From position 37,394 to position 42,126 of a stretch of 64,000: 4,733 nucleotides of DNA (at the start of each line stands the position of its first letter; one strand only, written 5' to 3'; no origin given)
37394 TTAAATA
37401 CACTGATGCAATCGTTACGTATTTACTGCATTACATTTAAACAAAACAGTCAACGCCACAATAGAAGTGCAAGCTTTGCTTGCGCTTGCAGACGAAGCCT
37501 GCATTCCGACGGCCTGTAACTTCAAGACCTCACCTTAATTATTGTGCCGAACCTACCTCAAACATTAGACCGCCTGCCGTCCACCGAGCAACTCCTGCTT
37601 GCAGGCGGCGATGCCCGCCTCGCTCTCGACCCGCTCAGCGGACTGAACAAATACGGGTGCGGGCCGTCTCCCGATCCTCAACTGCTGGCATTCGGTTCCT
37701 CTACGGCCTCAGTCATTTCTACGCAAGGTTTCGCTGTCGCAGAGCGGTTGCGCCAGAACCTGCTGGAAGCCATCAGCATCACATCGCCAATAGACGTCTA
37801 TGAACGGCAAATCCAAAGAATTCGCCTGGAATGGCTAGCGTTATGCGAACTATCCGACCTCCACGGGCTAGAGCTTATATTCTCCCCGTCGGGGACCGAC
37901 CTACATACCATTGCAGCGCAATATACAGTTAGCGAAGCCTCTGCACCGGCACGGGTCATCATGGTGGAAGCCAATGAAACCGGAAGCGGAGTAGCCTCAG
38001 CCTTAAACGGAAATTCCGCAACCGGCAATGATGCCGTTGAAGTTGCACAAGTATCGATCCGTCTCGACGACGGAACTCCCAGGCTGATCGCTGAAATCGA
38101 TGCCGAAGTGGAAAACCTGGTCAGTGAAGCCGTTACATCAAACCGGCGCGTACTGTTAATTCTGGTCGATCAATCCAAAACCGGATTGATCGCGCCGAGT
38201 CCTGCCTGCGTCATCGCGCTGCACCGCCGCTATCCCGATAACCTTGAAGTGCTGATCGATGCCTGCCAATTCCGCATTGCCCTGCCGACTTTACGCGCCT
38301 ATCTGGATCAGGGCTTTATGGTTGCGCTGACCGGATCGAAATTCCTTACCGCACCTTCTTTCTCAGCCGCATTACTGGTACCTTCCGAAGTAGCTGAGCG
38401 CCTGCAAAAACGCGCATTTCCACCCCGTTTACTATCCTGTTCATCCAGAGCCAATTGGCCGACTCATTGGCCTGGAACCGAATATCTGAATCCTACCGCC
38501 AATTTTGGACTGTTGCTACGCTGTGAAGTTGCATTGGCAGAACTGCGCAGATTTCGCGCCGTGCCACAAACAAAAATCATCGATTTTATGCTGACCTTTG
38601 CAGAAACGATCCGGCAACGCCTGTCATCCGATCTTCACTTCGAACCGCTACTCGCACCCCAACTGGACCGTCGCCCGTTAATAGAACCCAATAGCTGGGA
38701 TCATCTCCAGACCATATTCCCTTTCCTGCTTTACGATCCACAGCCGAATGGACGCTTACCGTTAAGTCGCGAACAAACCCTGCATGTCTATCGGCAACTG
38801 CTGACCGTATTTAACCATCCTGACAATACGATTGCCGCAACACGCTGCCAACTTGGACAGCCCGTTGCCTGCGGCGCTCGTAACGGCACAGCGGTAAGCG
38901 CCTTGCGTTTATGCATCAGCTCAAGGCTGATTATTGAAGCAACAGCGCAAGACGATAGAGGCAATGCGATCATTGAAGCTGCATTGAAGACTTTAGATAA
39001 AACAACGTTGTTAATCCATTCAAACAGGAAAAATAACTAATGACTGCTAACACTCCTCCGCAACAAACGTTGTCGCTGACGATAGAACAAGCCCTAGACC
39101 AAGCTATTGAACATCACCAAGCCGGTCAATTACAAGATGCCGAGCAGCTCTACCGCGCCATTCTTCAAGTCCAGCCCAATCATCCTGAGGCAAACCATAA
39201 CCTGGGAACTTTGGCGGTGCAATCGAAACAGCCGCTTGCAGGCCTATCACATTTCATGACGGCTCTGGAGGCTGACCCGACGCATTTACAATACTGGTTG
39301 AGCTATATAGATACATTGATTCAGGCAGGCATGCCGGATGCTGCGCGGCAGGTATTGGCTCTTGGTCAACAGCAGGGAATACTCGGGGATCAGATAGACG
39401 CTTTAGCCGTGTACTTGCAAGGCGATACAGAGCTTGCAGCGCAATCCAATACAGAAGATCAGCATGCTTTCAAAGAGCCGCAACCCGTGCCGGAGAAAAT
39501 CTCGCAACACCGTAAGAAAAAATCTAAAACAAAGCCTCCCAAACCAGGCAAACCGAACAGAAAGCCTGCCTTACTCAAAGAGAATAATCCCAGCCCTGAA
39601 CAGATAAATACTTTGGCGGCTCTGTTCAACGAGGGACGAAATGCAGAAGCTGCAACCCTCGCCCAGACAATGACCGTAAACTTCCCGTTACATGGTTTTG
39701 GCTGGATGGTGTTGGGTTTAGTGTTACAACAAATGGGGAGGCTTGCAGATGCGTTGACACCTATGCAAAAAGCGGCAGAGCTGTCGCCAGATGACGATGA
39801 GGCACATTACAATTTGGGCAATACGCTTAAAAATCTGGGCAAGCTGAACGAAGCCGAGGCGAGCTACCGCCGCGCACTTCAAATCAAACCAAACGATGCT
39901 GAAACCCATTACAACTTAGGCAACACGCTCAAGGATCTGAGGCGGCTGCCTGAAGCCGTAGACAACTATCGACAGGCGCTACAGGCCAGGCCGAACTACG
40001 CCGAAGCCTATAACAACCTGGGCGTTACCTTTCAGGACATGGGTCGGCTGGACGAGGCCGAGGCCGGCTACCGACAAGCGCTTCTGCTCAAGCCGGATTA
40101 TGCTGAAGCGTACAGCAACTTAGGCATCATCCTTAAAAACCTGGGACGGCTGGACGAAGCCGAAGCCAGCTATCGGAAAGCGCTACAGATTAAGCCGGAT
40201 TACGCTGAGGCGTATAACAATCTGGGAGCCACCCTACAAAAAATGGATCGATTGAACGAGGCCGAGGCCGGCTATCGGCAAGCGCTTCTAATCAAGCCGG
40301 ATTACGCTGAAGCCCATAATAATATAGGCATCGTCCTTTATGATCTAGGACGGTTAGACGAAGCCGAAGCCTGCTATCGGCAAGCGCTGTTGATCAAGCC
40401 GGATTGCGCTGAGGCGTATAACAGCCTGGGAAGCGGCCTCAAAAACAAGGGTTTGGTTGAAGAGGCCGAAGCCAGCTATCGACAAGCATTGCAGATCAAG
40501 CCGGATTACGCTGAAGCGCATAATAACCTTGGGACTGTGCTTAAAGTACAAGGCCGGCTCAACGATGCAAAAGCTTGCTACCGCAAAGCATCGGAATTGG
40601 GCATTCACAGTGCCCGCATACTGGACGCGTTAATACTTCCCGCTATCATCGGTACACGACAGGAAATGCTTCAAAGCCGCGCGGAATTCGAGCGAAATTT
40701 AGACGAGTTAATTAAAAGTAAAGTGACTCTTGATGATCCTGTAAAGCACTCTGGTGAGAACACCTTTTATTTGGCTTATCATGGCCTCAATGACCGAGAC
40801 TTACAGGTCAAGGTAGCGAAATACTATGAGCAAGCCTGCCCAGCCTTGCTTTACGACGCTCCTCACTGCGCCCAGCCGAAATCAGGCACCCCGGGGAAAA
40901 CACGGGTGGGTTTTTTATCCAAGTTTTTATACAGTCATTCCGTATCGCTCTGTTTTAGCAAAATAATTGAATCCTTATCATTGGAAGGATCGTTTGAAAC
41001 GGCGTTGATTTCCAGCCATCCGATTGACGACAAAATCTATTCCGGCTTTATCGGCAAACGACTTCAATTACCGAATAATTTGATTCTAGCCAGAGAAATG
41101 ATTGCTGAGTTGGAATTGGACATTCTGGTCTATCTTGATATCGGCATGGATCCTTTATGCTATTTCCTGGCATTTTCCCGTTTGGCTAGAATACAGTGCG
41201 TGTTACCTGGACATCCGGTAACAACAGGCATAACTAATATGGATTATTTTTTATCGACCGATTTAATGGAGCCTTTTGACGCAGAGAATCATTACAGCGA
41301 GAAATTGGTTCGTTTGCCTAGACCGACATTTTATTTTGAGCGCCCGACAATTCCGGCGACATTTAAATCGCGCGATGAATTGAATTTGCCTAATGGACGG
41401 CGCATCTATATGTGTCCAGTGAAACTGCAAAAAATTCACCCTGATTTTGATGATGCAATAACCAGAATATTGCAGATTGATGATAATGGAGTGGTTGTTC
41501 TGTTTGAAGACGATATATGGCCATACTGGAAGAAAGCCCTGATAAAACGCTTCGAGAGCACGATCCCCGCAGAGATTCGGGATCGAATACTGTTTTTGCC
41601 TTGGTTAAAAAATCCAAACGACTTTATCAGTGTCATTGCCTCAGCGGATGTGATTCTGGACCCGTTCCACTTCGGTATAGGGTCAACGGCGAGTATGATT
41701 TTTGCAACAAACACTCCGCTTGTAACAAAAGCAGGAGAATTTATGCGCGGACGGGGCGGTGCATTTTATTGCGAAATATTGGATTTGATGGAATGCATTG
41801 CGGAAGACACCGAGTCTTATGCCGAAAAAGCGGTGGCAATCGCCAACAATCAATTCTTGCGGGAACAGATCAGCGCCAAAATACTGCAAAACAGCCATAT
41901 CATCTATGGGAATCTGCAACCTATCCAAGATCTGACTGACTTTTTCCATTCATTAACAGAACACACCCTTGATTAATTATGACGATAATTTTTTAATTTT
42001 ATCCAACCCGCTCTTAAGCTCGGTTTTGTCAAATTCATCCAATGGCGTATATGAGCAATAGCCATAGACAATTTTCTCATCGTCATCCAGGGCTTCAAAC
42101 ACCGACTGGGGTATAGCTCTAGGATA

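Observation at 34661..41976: Candidate undescribed pathway: PLP decarboxylase, ATP-grasp ligase, orphan PLP-like protein and HMW1C-type GT41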

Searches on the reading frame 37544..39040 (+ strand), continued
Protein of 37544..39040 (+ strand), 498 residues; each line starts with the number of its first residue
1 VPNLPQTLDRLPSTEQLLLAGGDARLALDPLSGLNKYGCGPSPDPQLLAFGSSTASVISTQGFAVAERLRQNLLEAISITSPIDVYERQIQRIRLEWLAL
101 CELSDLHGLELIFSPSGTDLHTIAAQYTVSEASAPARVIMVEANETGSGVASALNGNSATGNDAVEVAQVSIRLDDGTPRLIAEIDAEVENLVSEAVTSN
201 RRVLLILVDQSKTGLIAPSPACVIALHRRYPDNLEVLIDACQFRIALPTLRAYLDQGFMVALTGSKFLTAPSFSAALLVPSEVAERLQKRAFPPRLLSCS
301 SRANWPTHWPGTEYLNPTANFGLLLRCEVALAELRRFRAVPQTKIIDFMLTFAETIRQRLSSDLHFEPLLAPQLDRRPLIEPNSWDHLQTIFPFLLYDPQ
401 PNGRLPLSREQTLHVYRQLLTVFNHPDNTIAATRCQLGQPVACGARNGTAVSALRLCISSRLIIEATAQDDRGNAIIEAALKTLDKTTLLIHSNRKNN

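Call 85: find_encoding_contigs(protein=P0404, flank=6000, max_places=1)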
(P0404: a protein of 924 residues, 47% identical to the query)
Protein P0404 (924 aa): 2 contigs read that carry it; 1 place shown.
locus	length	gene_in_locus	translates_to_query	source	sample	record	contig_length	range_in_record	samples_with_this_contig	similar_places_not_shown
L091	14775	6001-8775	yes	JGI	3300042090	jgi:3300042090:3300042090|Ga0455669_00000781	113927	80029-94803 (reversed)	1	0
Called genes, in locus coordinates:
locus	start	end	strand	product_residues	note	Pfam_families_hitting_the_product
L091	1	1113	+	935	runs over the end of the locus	PF03176:MMPL, PF02355:SecD_SecF_C (weak)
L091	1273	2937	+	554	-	PF00342:PGI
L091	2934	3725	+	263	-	PF00246:Peptidase_M14 (faint), PF24827:AstE_AspA_cat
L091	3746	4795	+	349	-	PF00702:Hydrolase, PF12710:HAD (weak), PF13419:HAD_2, PF13242:Hydrolase_like, PF00293:NUDIX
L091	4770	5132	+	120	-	PF02152:FolB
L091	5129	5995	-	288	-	PF01678:DAP_epimerase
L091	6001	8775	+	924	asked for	PF13424:TPR_12 (faint), PF13431:TPR_17 (faint), PF00515:TPR_1 (faint), PF07719:TPR_2 (faint), PF13176:TPR_7 (faint), PF16918:PknG_TPR (weak), PF13432:TPR_16 (weak), PF14559:TPR_19 (weak), +4 more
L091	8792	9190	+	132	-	PF02261:Asp_decarbox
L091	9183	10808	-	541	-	-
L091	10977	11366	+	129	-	-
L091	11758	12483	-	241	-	PF00977:His_biosynth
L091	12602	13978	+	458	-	PF06123:CreD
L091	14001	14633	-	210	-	PF00117:GATase, PF07685:GATase_3, PF01174:SNO (weak)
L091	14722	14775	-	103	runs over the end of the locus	-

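Call 87: search_protein_families(library=ncbifam, max_evalue=0.001, proteins=[L082:9893-10282:-, L086:12982-13383:-, L088:12693-13085:+, L089:8917-9285:-, L090:8624-9013:+, L091:8792-9190:+])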
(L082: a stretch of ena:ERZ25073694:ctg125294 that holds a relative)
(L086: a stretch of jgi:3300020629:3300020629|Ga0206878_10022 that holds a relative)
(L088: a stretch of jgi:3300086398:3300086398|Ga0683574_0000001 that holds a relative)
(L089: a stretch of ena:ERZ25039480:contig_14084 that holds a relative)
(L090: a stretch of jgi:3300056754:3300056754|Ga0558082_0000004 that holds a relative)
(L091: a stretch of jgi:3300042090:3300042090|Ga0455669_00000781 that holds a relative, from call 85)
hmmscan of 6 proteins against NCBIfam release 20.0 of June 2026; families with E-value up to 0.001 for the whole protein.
L082:9893-10282:- (129 aa): 1 family
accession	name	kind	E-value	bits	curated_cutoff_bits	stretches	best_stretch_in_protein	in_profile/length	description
TIGR00223.1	panD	equivalog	3.4e-30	104.6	106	1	1-117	1-117/126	aspartate 1-decarboxylase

L086:12982-13383:- (133 aa): 1 family
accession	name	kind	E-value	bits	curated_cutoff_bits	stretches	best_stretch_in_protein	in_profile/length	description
TIGR00223.1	panD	equivalog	1e-30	106.3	106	1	1-117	1-117/126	aspartate 1-decarboxylase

L088:12693-13085:+ (130 aa): 1 family
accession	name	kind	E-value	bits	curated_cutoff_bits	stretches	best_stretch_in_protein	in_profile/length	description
TIGR00223.1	panD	equivalog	4.3e-29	101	106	1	1-116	1-118/126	aspartate 1-decarboxylase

L089:8917-9285:- (122 aa): 1 family
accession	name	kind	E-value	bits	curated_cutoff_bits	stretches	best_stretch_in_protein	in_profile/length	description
TIGR00223.1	panD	equivalog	5.7e-26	90.9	106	1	1-118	1-118/126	aspartate 1-decarboxylase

L090:8624-9013:+ (129 aa): 1 family
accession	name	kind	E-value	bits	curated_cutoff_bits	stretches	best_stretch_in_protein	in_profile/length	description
TIGR00223.1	panD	equivalog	1.1e-29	102.9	106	1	1-116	1-118/126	aspartate 1-decarboxylase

L091:8792-9190:+ (132 aa): 1 family
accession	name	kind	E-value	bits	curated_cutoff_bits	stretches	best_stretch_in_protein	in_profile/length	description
TIGR00223.1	panD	equivalog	9.7e-28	96.6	106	1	1-116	1-118/126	aspartate 1-decarboxylase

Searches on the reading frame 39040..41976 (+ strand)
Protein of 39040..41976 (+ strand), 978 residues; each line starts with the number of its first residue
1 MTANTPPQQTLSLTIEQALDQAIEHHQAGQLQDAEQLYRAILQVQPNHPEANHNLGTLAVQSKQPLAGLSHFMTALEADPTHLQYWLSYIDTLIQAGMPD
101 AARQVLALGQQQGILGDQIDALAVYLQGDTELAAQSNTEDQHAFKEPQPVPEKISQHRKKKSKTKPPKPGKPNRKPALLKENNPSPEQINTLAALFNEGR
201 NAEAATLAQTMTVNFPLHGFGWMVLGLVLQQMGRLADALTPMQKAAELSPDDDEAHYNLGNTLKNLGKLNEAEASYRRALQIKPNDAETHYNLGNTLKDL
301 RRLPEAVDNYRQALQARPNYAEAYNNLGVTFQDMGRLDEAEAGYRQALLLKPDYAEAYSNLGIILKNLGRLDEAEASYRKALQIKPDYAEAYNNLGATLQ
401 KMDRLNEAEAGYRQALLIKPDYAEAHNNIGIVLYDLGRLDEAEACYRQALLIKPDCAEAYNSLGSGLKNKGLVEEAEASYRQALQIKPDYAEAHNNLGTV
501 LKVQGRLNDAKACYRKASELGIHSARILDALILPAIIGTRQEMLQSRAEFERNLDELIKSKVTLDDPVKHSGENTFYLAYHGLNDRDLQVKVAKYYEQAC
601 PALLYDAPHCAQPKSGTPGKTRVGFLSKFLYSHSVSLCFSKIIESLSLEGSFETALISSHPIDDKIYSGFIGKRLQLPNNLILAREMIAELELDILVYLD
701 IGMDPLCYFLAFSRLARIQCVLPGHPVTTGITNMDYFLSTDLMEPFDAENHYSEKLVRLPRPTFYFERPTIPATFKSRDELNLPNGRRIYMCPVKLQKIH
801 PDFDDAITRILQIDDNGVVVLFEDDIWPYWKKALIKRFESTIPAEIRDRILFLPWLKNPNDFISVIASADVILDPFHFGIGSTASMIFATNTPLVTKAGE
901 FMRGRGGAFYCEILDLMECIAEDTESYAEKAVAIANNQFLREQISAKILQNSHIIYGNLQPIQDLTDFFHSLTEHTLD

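Call 5: search_protein_families(library=pfam, proteins=[window:39040-41976:+], max_evalue=0.01)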
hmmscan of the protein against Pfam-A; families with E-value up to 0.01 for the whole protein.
window:39040-41976:+ (978 aa): 30 families (the best 25 are shown)
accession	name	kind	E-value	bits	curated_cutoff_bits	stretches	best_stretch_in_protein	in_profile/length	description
PF00515.34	TPR_1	-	8.7e-77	250.5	27.8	8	355-388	1-34/34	Tetratricopeptide repeat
PF13414.12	TPR_11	-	7.4e-71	234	26.8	8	368-402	7-41/42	TPR repeat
PF07719.23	TPR_2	-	5.8e-66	213.6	27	8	423-455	1-33/34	Tetratricopeptide repeat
PF13181.12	TPR_8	-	1.4e-62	203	25.7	7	355-388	1-34/34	Tetratricopeptide repeat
PF13431.12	TPR_17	-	2e-50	165.3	24.4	7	243-274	3-34/34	Tetratricopeptide repeat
PF13424.12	TPR_12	-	6.6e-46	154.8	30.1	7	321-385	3-75/77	Tetratricopeptide repeat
PF14559.12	TPR_19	-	4.8e-42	142.6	25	8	231-288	3-60/68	Tetratricopeptide repeat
PF13374.12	TPR_10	-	2.3e-38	129.5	27.5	5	355-384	2-31/42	Tetratricopeptide repeat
PF13432.12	TPR_16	-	2.8e-37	127.2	32.7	6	331-388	7-64/65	Tetratricopeptide repeat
PF13428.12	TPR_14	-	1.3e-31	106.2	23.5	4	254-295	2-43/44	Tetratricopeptide repeat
PF13176.12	TPR_7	-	6.1e-25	85.6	27.9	1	357-388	1-32/36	Tetratricopeptide repeat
PF13371.12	TPR_9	-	4.8e-17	62.2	35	2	25-81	5-61/73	Tetratricopeptide repeat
PF23914.1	TPR_CcmH_CycH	-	1.7e-16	60.9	42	3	221-318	52-152/158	Cytochrome c-type biogenesis protein H TPR domain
PF24575.1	TPR_Slam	-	8.6e-14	52.3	35.2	0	21-64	53-96/104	Surface lipoprotein assembly modifier, N-terminal TPR repeats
PF13844.12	Glyco_transf_41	-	1.3e-13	50.6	25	2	775-951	356-527/543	Glycosyl transferase family 41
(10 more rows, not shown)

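Call 6: search_protein_families(library=ncbifam, proteins=[window:39040-41976:+], max_evalue=0.01)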
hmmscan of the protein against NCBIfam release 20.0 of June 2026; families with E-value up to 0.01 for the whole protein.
window:39040-41976:+ (978 aa): 38 families (the best 25 are shown)
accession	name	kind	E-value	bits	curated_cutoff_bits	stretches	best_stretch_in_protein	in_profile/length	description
NF033762.1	social_mot_Tgl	equivalog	5.6e-49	166.8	225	6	321-397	31-108/252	social motility TPR repeat lipoprotein Tgl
TIGR02521.1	type_IV_pilW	equivalog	8.8e-49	166.1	154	5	369-450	45-126/234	type IV pilus biogenesis/stability protein PilW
TIGR02917.1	PEP_TPR_lipo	equivalog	1.3e-39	135.8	312.2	3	248-444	51-248/899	XrtA/PEP-CTERM system TPR-repeat protein PrsT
NF040959.1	MamA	equivalog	2.1e-38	131.9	200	2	228-385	46-203/204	magnetosome protein MamA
NF033920.0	C39_PA2778_fam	equivalog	9.5e-32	110.4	150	5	186-284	157-255/255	PA2778 family cysteine peptidase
NF033758.1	gliding_GltE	equivalog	1.1e-30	107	225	4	309-420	74-185/411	adventurous gliding motility TPR repeat lipoprotein GltE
TIGR02552.1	LcrH_SycD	equivalog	9.3e-26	90.2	104.8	5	194-288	27-121/136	SycD/LcrH family type III secretion system chaperone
NF008391.2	PRK11189.1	equivalog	5.2e-23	82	250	3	287-375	65-153/297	lipoprotein NlpI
NF047507.1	TPR_BatC_Lepto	exception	2.3e-17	63.2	175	2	231-287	70-130/214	TPR repeat-containing protein BatC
NF047371.1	FlcA_CTERM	equivalog_domain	4.2e-17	61.8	300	1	234-531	328-603/646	periplasmic flagellar collar protein FlcA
NF040561.1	PrimPol_Msp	equivalog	7.2e-15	54.5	200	2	237-329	9-100/515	CRISPR-associated primase-polymerase type A1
TIGR00990.1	3a0801s09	subfamily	7.9e-15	54.5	757.25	1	319-545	329-554/615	mitochondrial import receptor subunit TOM70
NF008520.0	PRK11447.1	equivalog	2e-14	52.4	858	2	229-300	471-542/1157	cellulose synthase complex outer membrane protein BcsC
NF053607.1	CHU_0125_OmpA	equivalog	2.9e-14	52.5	620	3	233-315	33-115/639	CHU_0125 family OmpA-like outer membrane integrity protein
NF052415.1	T3SS_chap_SctY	equivalog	8.3e-13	48.8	70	2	27-106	18-100/106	type III secretion apparatus assembly chaperone SctY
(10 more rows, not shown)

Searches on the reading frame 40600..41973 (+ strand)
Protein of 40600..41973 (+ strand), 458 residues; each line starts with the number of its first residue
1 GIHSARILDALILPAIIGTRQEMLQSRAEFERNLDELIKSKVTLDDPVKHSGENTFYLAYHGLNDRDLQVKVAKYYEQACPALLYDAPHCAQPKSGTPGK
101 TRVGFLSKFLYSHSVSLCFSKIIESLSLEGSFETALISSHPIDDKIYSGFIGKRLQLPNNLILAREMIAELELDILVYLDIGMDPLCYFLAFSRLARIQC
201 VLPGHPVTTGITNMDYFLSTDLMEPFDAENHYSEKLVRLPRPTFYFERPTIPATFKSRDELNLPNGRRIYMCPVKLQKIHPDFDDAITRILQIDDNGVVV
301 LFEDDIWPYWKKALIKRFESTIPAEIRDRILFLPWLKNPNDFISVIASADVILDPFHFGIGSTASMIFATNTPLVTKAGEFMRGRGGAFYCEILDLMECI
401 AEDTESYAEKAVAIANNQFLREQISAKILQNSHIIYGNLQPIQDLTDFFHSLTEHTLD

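Call 61: search_solved_structures(query=window:40600-41973:+, max_evalue=1)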
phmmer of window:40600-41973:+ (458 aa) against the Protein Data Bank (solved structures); distinct sequences matched with E-value up to 1: 23.
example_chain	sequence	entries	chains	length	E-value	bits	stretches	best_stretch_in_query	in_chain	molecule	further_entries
6q4m_A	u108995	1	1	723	5.6e-11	45.2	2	98-270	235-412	UDP-N-acetylglucosamine--peptide N-acetylglucosaminyltransferase 110 kDa subunit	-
5npr_A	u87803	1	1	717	4.7e-10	42.1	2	256-430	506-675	UDP-N-acetylglucosamine--peptide N-acetylglucosaminyltransferase 110 kDa subunit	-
5nps_A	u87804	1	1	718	4.7e-10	42.1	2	256-430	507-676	UDP-N-acetylglucosamine--peptide N-acetylglucosaminyltransferase 110 kDa subunit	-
5hgv_A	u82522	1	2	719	4.7e-10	42.1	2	256-430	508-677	UDP-N-acetylglucosamine--peptide N-acetylglucosaminyltransferase 110 kDa subunit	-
8cm9_A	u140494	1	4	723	4.8e-10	42.1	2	256-430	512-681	UDP-N-acetylglucosamine--peptide N-acetylglucosaminyltransferase 110 kDa subunit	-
3pe3_A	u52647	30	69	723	4.8e-10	42.1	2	256-430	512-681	UDP-N-acetylglucosamine--peptide N-acetylglucosaminyltransferase 110 kDa subunit | UDP-N-ACETYLGLUCOSAMINE--PEPTIDE N-ACETYLGLUCOSAMINYL TRANSFERASE 110 KDA SUB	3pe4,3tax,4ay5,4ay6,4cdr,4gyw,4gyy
6tka_AAA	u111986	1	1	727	4.9e-10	42.1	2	256-430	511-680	UDP-N-acetylglucosamine--peptide N-acetylglucosaminyltransferase 110 kDa subunit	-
5lvv_A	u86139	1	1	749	5.5e-10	41.9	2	256-430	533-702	UDP-N-acetylglucosamine--peptide N-acetylglucosaminyltransferase 110 kDa subunit,UDP-N-ace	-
5lwv_A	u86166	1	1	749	5.5e-10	41.9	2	256-430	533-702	Host cell factor 1,UDP-N-acetylglucosamine--peptide N-acetylglucosaminyltransferase 110 kD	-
6ibo_A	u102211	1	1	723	5.7e-10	41.9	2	256-430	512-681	UDP-N-acetylglucosamine--peptide N-acetylglucosaminyltransferase 110 kDa subunit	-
2vsn_A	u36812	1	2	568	8.6e-10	41.3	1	194-421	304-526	XCOGT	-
8p0q_A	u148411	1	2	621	8.7e-10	41.3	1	159-433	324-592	Adhesin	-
8p0o_A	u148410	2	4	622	8.7e-10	41.3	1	159-433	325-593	Adhesin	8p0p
2jlb_A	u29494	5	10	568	9e-10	41.2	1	194-421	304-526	XCC0866 | XCOGT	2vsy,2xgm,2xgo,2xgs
7y4i_A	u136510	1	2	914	1.3e-09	40.7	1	166-417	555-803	Probable UDP-N-acetylglucosamine--peptide N-acetylglucosaminyltransferase SPINDLY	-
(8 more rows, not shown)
